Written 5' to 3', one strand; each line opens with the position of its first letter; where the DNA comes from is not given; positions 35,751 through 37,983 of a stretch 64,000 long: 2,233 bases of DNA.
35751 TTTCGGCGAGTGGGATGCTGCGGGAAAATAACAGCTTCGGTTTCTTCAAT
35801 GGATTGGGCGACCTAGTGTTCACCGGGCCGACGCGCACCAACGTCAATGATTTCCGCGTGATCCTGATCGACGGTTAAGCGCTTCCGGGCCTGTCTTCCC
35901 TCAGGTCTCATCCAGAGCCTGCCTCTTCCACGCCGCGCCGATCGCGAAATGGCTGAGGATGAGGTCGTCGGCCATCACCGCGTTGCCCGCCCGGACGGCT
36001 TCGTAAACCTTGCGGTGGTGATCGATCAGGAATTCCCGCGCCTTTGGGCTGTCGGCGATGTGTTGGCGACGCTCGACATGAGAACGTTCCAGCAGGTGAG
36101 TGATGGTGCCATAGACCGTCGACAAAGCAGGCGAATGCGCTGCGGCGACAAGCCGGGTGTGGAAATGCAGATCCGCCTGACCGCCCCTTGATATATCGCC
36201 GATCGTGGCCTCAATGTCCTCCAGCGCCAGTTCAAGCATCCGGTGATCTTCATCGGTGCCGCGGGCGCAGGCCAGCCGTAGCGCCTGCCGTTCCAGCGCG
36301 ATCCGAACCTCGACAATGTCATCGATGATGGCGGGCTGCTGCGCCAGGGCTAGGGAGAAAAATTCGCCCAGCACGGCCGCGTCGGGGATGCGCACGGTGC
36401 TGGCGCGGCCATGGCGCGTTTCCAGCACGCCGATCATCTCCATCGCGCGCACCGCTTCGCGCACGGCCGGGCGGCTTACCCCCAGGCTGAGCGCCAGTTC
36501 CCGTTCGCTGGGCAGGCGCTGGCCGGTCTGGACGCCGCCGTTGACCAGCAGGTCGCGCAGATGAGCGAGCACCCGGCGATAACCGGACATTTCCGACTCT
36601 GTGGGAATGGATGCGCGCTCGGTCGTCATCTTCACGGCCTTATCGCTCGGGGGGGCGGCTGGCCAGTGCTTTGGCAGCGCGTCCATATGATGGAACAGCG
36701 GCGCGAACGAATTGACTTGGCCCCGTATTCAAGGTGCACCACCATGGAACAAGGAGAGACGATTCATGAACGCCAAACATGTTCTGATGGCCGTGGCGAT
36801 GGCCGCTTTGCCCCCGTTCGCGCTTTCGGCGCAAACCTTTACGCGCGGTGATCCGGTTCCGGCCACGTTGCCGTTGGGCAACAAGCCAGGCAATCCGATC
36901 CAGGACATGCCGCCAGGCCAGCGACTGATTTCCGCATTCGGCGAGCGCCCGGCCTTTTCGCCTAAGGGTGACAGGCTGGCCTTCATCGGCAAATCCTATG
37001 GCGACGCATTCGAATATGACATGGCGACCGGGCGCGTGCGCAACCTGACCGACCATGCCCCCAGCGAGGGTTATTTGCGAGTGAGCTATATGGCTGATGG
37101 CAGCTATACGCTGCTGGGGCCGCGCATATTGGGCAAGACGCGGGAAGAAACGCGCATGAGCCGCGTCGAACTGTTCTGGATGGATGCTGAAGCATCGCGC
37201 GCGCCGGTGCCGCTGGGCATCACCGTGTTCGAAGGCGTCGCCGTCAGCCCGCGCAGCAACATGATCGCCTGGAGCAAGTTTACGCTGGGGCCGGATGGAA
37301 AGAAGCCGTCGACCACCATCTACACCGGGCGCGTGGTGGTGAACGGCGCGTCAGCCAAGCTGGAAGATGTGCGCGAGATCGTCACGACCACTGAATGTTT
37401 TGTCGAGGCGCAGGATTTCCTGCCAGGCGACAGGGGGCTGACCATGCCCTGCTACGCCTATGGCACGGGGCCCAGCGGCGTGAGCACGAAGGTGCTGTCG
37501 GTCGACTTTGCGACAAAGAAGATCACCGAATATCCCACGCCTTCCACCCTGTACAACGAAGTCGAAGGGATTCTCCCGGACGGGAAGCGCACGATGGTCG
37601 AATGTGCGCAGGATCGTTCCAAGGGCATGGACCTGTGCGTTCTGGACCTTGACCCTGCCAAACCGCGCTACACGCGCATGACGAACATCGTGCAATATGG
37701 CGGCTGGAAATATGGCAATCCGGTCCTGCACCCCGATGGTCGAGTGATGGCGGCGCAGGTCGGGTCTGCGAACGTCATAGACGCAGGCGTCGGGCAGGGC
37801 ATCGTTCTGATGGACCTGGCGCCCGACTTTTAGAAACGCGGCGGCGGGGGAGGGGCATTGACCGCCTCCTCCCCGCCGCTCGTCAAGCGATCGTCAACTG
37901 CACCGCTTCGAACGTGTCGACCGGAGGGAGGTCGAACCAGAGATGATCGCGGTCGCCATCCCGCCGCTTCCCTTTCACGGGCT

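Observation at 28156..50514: Candidate undescribed glycoside-utilisation system feeding a glycerate pathway that lacks Gcl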

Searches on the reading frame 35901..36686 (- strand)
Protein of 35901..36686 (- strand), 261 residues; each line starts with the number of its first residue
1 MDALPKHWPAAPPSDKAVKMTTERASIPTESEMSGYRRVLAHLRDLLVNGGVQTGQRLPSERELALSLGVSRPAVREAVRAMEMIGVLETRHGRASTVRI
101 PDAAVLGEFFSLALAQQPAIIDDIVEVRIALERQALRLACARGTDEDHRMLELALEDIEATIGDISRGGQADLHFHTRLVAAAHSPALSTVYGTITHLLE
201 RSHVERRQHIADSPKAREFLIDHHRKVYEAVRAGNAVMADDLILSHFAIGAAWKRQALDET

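Call 3: search_protein_families(library=pfam, proteins=[window:35901-36686:-])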
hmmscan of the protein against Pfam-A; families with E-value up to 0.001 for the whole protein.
window:35901-36686:- (261 aa): 3 families
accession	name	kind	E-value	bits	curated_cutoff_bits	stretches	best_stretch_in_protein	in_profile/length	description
PF07729.17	FCD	-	1.2e-23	84.4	24.3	1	123-247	1-123/125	FCD domain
PF00392.27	GntR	-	1.6e-15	56.9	27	1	36-98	2-64/64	Bacterial regulatory proteins, gntR family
PF13545.12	HTH_Crp_2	-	0.00042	20.7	27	0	57-107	20-68/70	Crp-like helix-turn-helix domain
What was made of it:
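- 35901..36686 (-): GntR/FCD regulator (LldR/GlcC-like), candidate binder of motif A. Pfam GntR+FCD (call 3).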

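Call 6: search_protein_families(library=ncbifam, proteins=[window:35901-36686:-], max_evalue=0.00001)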
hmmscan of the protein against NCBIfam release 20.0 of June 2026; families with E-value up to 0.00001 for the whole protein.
window:35901-36686:- (261 aa): 20 families
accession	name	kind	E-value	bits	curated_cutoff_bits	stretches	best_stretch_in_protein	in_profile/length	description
NF007741.0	PRK10421.1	equivalog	4.1e-30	105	311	1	38-248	11-227/262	transcriptional regulator LldR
NF003011.0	PRK03837.1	subfamily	3.3e-29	102.2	260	1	38-249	17-228/241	transcriptional regulator NanR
NF007442.0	PRK09990.1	equivalog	1e-24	87.3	301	1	40-233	16-214/256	transcriptional regulator GlcC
NF007001.0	PRK09464.1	equivalog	2.8e-24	86.1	330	1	39-248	15-226/254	pyruvate dehydrogenase complex transcriptional repressor PdhR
NF007588.0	PRK10225.1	equivalog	4.5e-16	58.9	442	1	31-231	6-208/257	Uxu operon transcriptional regulator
TIGR03338.1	phnR_burk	equivalog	3.9e-15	56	271.5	1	42-249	19-208/212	phosphonate utilization associated transcriptional regulator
NF052290.2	MocR_like_YczR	exception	3.6e-14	52.3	487.4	1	31-106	16-91/458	MocR-like transcription factor YczR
NF003444.0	PRK04984.1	equivalog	4.2e-10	39.5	189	1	49-241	22-210/239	fatty acid metabolism transcriptional regulator FadR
NF008571.0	PRK11523.1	equivalog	5.7e-10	39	396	1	36-230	10-201/258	transcriptional regulator ExuR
TIGR02325.1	C_P_lyase_phnF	equivalog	3.8e-09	36.4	156.8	1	30-99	4-73/238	phosphonate metabolism transcriptional regulator PhnF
TIGR02018.2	his_ut_repres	equivalog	6.3e-09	35.5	220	1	36-101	1-66/226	histidine utilization transcriptional repressor HutC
TIGR02812.1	fadR_gamma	equivalog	6.8e-09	35.7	249.2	1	49-243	21-211/235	fatty acid metabolism transcriptional regulator FadR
NF052281.1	rhizopine_MocR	equivalog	7.2e-09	34.8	650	1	23-99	7-83/479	rhizopine catabolism transcriptional regulator MocR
NF052282.1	PLP_TF_PdxR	equivalog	5.2e-08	32.4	320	1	36-99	3-66/448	MocR-like pyridoxine biosynthesis transcription factor PdxR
NF053730.1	TransRegRv1152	equivalog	6.9e-07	29.2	170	1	38-97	20-78/120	Rv1152 family transcriptional regulator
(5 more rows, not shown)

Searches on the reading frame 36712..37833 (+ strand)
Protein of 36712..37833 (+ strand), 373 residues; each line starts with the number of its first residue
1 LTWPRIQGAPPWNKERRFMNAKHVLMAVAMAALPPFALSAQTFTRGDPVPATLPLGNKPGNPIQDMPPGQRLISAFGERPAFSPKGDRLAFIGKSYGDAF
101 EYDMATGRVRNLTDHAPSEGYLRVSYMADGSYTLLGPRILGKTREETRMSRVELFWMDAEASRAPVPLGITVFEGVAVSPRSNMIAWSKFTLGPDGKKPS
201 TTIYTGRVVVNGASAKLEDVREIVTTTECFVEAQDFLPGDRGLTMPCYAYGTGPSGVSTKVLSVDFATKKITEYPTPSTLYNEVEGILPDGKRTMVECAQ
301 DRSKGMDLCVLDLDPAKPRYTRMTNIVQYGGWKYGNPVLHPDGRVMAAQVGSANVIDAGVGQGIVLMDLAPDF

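Call 3: search_protein_families(library=pfam, proteins=[window:36712-37833:+])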
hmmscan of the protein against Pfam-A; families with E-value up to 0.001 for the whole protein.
window:36712-37833:+ (373 aa): 0 families

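Call 6: search_protein_families(library=ncbifam, proteins=[window:36712-37833:+], max_evalue=0.00001)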
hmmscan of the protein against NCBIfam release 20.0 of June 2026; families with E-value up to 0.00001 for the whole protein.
window:36712-37833:+ (373 aa): 0 families

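Call 73: search_solved_structures(query=window:36712-37833:+, max_evalue=1)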
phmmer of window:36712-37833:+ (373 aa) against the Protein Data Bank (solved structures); distinct sequences matched with E-value up to 1: 13.
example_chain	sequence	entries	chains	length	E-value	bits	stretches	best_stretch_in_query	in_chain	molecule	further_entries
2hqs_A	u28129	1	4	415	0.039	16.2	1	78-115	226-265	Protein tolB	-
2w8b_A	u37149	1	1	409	0.04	16.1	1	78-115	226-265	PROTEIN TOLB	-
1crz_A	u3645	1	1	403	0.041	16.1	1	78-115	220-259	TOLB PROTEIN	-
2w8b_B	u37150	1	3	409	0.042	16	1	78-115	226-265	PROTEIN TOLB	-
4jml_A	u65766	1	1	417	0.043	16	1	78-115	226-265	Protein TolB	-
7nst_E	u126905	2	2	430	0.048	15.9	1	78-115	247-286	Tol-Pal system protein TolB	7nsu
6pnv_A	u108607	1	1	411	0.049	15.8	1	78-115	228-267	Tol-Pal system protein TolB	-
3iax_A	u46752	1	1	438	0.049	15.8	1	78-115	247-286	Protein tolB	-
1c5k_A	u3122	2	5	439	0.05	15.8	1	78-115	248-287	PROTEIN (TOLB PROTEIN) | PROTEIN TOLB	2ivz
1ar1_D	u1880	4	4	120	0.25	13.5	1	158-255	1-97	ANTIBODY FV FRAGMENT | antibody 7E2 FV fragment, light chain | FV fragment Chain L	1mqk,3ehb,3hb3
1qle_L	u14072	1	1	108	0.28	13.3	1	158-255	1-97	LIGHT CHAIN ANTIBODY FV FRAGMENT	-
4r40_A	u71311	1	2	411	0.31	13.2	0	78-116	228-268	Protein TolB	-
4pwz_A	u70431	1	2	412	0.32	13.2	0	78-116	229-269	Protein TolB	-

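Call 88: find_homologous_proteins(query=window:36766-37833:+, max_evalue=0.00001)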
Query window:36766-37833:+ (355 aa): 255 proteins with E <= 0.00001 among 8000 candidates; the best 120 are listed.
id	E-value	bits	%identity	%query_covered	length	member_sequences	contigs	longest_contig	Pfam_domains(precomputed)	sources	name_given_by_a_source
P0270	4.1e-239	811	100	100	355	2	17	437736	-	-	-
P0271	1.7e-220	749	92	100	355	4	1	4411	-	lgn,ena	-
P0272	4.7e-211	718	88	100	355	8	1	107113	-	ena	-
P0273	8.2e-203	691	84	100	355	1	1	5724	PF26549.1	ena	-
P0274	4.9e-198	675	83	100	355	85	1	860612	-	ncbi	ncbi:hypothetical protein TomMM35A_26960 [Sphingobium sp. TomMM35A]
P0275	7.9e-192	655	79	100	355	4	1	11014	-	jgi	-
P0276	4.3e-191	653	81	94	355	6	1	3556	-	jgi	jgi:hypothetical protein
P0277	2.9e-190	650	80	94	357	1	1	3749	-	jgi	jgi:hypothetical protein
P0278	2.7e-188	643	79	100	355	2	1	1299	-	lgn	-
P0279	3.3e-188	643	77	100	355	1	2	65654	-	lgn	-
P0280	1.7e-186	638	79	100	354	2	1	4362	-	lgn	-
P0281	1.9e-185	634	77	100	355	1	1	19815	-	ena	-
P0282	2.2e-184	631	79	100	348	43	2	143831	-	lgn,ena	-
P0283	4.4e-184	630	76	100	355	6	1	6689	-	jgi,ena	-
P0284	2.4e-183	627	77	100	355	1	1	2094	-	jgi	jgi:hypothetical protein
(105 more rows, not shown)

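Call 95: predict_structure(alignment_id=A7)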
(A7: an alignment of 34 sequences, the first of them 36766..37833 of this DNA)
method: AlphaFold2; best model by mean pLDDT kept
length: 355 residues; sequences in the alignment: 34
mean_pLDDT: 91.3   pTM: 0.88
mean pLDDT of the five models: 91.3, 91.3, 89.8, 89.8, 89.4
residues with pLDDT >= 90: 279; 70-90: 50; 50-70: 25; < 50: 1
segments of 3 or more residues with pLDDT < 50: none
pLDDT, mean of each block of 10 residues (from residue 1): 55 55 87 92 88 94 97 94 98 94 96 96 88 94 95 94 97 86 97 95 96 96 96 86 97 96 95 96 93 97 96 95 96 82 88 91
secondary structure, 60 per line:
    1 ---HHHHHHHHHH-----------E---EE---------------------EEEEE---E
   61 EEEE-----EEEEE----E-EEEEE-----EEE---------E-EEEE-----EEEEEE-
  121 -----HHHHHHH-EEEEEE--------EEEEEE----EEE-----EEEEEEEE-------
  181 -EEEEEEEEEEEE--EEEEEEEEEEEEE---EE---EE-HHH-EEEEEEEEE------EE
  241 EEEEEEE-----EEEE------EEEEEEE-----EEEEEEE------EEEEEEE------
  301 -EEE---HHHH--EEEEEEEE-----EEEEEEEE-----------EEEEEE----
elements in order: H4-13 E52-56 E60-64 E70-74 E81-85 E91-93 E105-108 E114-119 H126-132 E134-139 E148-153 E158-160 E166-173 E182-193 E196-208 E224-232 E239-247 E253-256 E263-269 E275-281 E288-294 E302-304 H308-311 E314-321 E327-334 E346-351

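Call 97: fold_search(model_id=the predicted structure, library=pdb)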
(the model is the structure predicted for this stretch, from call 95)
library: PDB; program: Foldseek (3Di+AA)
matches with E <= 10: 1259; with E <= 0.001: 704
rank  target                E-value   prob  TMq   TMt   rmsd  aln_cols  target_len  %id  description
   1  5yp1_C                3.9e-09  1.00  0.37  0.22  10.9       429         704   15  Crystal structure of dipeptidyl peptidase IV (DPP IV) from Pseudoxanthomonas mexicana WO24 (released 2018-02-21)
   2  8wt1_H                8.7e-09  1.00  0.49  0.29   6.9       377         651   11  Crystal structure of S9 carboxypeptidase from Geobacillus sterothermophilus (released 2024-03-13)
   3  8wt1_A                1.0e-08  1.00  0.52  0.30   5.3       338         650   13  Crystal structure of S9 carboxypeptidase from Geobacillus sterothermophilus (released 2024-03-13)
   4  5yzv_B                1.3e-08  1.00  0.46  0.55   8.2       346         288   15  Biophysical and structural characterization of the thermostable WD40 domain of a prokaryotic protein, Thermomonospora  (released 2018-10-03)
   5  4pwz_B                1.4e-08  1.00  0.47  0.41   5.0       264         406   17  Crystal structure of TolB protein from Yersinia pestis CO92 (released 2014-04-02)
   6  2ecf                  1.6e-08  1.00  0.34  0.21  12.2       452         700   12  Crystal Structure of Dipeptidyl Aminopeptidase IV from Stenotrophomonas maltophilia (released 2008-02-26)
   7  2hqs_B                2.3e-08  1.00  0.46  0.40   5.0       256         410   18  Crystal structure of TolB/Pal complex (released 2007-04-03)
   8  5yp4_C                2.4e-08  1.00  0.34  0.21  13.4       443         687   13  Crystal structure of dipeptidyl peptidase IV (DPP IV) with Lys-Pro from Pseudoxanthomonas mexicana WO24 (released 2018-02-21)
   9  6pnv                  2.6e-08  1.00  0.47  0.41   4.9       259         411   17  1.42 Angstrom Resolution Crystal Structure of Translocation Protein TolB from Salmonella enterica (released 2019-07-17)
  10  2w8b_B                2.8e-08  1.00  0.47  0.41   4.9       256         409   19  Crystal structure of processed TolB in complex with Pal (released 2009-02-17)
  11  4r40_C                3.1e-08  1.00  0.48  0.43   4.9       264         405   16  Crystal Structure of TolB/Pal complex from Yersinia pestis. (released 2014-09-03)
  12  8wt1_C                3.1e-08  1.00  0.51  0.30   6.5       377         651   11  Crystal structure of S9 carboxypeptidase from Geobacillus sterothermophilus (released 2024-03-13)
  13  8wt1_F                3.1e-08  1.00  0.50  0.30   6.1       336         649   13  Crystal structure of S9 carboxypeptidase from Geobacillus sterothermophilus (released 2024-03-13)
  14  4pwz_A                3.3e-08  1.00  0.45  0.40   5.2       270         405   16  Crystal structure of TolB protein from Yersinia pestis CO92 (released 2014-04-02)
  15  7mx5_A                3.8e-08  1.00  0.43  0.39   8.0       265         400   16  Crystal structure of TolB from Acinetobacter baumannii (released 2021-05-26)
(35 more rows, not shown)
